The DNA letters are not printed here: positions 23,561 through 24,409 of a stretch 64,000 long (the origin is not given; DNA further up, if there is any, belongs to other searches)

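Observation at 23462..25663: AT-rich 2.2-kb island with a self-contained two-gene operon, wedged between two gene remnants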

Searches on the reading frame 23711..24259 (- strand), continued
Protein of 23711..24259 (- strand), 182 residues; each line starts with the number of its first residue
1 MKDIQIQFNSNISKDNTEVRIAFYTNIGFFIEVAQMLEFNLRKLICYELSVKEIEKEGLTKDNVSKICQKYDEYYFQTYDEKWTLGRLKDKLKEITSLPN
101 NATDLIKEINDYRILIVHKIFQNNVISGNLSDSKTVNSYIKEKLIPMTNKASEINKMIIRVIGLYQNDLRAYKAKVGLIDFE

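Call 87: fold_search(model_id=the predicted structure, library=viral)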
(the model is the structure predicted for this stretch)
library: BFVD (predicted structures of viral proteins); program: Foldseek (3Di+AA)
matches with E <= 10: 215; with E <= 0.001: 0
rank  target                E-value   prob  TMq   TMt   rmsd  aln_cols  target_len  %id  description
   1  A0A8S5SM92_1          2.5e-01  0.75  0.35  0.07  24.6       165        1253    9  Minor structural protein putative tail fiber [Myoviridae sp. ctPoO4]
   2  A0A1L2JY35            3.2e-01  0.41  0.26  0.29  20.6       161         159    9  Uncharacterized protein [Aeribacillus phage AP45]
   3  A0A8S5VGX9            3.9e-01  0.41  0.27  0.21  20.2       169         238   14  Uncharacterized protein [Myoviridae sp. ctkfK18]
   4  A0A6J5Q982            4.9e-01  0.30  0.29  0.11  24.1       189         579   12  Uncharacterized protein [uncultured Caudovirales phage]
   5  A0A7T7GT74            4.9e-01  0.15  0.21  0.09  22.3       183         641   13  (no name in the UniProt tables at hand)
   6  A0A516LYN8            6.9e-01  0.21  0.25  0.19  36.2       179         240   14  (no name in the UniProt tables at hand)
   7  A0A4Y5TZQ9            7.6e-01  0.57  0.37  0.41  10.8       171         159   12  (no name in the UniProt tables at hand)
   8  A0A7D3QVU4            8.4e-01  0.23  0.25  0.09  21.9       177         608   11  Uncharacterized protein [Fadolivirus FV1/VV64]
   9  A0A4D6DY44            8.4e-01  0.21  0.27  0.21  16.3       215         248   14  Uncharacterized protein [Edwardsiella phage pEt-SU]
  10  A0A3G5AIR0            8.4e-01  0.10  0.21  0.14  26.4       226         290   13  Syntaxin-2 isoform X3 [Sylvanvirus sp.]
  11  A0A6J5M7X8            9.2e-01  0.11  0.21  0.08  23.4       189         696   11  Phage portal protein, HK97 [uncultured Caudovirales phage]
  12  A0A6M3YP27            9.7e-01  0.21  0.29  0.11  26.3       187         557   11  Uncharacterized protein (Fragment) [Riboviria sp.]
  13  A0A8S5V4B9            9.7e-01  0.20  0.21  0.26  17.3       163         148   12  Nucleoporin [Siphoviridae sp. ctNHg2]
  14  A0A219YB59            1.2e+00  0.23  0.29  0.20  20.7       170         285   10  (no name in the UniProt tables at hand)
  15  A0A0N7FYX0            1.2e+00  0.15  0.22  0.27  22.2       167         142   10  Uncharacterized protein [Acidianus bottle-shaped virus 2 strain ABV2]
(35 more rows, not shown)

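Call 88: search_protein_families(library=pfam, proteins=[L047:3134-4390:+, L048:3287-4390:+, L006:4182-4691:-, L006:4721-5086:-, L038:6878-8755:+, L038:9135-9962:+, L037:7893-9068:+, L002:8741-9364:-, L002:4685-4873:+], max_evalue=0.01)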
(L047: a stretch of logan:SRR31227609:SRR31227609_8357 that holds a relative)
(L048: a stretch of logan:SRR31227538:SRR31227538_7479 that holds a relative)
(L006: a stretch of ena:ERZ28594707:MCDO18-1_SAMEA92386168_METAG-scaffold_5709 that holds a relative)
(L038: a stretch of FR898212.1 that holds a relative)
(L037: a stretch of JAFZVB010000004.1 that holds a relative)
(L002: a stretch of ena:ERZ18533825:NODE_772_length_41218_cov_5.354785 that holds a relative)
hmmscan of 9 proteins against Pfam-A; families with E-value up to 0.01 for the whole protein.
L047:3134-4390:+ (418 aa): 0 families

L048:3287-4390:+ (367 aa): 0 families

L006:4182-4691:- (169 aa): 0 families

L006:4721-5086:- (121 aa): 0 families

L038:6878-8755:+ (625 aa): 2 families
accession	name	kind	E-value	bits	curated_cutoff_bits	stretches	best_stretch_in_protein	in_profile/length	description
PF04266.20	ASCH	-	3.8e-08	34.4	21.2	1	11-116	1-99/103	ASCH domain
PF12961.13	DUF3850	-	0.002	18.7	22.9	1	9-54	2-45/77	Domain of unknown function (DUF3850)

L038:9135-9962:+ (275 aa): 1 family
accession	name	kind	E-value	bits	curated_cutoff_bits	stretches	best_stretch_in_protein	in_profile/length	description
PF14279.12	HNH_5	-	1.8e-11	44.2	27.5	1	3-54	1-53/56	HNH endonuclease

L037:7893-9068:+ (391 aa): 1 family
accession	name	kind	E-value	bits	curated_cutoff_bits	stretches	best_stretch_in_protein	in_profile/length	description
PF01909.29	NTP_transf_2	-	0.00058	20.6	21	1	177-283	14-79/93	Nucleotidyltransferase domain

L002:8741-9364:- (207 aa): 1 family
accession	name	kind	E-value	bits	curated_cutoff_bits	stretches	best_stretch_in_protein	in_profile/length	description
PF07874.16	DUF1660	-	0.0095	16.9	21.4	0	95-140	15-60/63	Prophage protein (DUF1660)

L002:4685-4873:+ (62 aa): 0 families
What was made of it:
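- On HEPN-MNT toxin-antitoxin: Only one g3-alone locus (L037) has an NTP_transf_2-like gene nearby (call 88).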

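Call 89: search_protein_families(library=padloc, proteins=[L047:3134-4390:+, L048:3287-4390:+, L006:4182-4691:-, L006:4721-5086:-, L038:6878-8755:+, L038:9135-9962:+, L038:8752-9132:+, L037:7893-9068:+], max_evalue=0.01)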
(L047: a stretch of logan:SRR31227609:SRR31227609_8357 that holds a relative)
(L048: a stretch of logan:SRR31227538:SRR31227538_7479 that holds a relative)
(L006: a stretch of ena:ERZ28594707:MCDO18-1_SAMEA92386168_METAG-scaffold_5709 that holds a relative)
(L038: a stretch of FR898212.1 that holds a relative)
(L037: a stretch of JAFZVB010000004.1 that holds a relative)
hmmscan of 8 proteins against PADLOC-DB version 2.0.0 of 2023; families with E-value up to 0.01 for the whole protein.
L047:3134-4390:+ (418 aa): 0 families

L048:3287-4390:+ (367 aa): 0 families

L006:4182-4691:- (169 aa): 0 families

L006:4721-5086:- (121 aa): 0 families

L038:6878-8755:+ (625 aa): 7 families
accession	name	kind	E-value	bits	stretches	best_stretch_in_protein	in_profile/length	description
PDLC04422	PDC-M11A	-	9.7e-154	510.9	1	128-622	3-492/501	-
PDLC04419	PDC-M11A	-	1.2e-101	338.7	1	274-622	5-348/357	-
PDLC04421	PDC-M11A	-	5.6e-76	254.2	1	127-600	2-464/486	-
PDLC04420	PDC-M11A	-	1.8e-49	166.6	1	239-621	3-374/376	-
PDLC04417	PDC-M11A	-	2.8e-47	159.8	1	128-590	3-462/501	-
PDLC04418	PDC-M11A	-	2.1e-46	156.7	1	273-622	84-435/444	-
PDLC04424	PDC-M11B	-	0.0071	14.3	0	6-128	7-116/142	-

L038:9135-9962:+ (275 aa): 1 family
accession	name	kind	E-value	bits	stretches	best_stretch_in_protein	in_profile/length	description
PDLC00353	PtuB1|PtuB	-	0.0098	13.7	0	2-27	52-78/196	Unknown function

L038:8752-9132:+ (126 aa): 3 families
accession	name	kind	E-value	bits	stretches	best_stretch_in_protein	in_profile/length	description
PDLC04425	PDC-M11B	-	1.1e-39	133.9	1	7-126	2-122/132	-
PDLC04424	PDC-M11B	-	4.6e-33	112.2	1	5-126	7-129/142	-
PDLC04423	PDC-M11B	-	3.4e-16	57.7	1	11-126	2-118/164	-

L037:7893-9068:+ (391 aa): 0 families
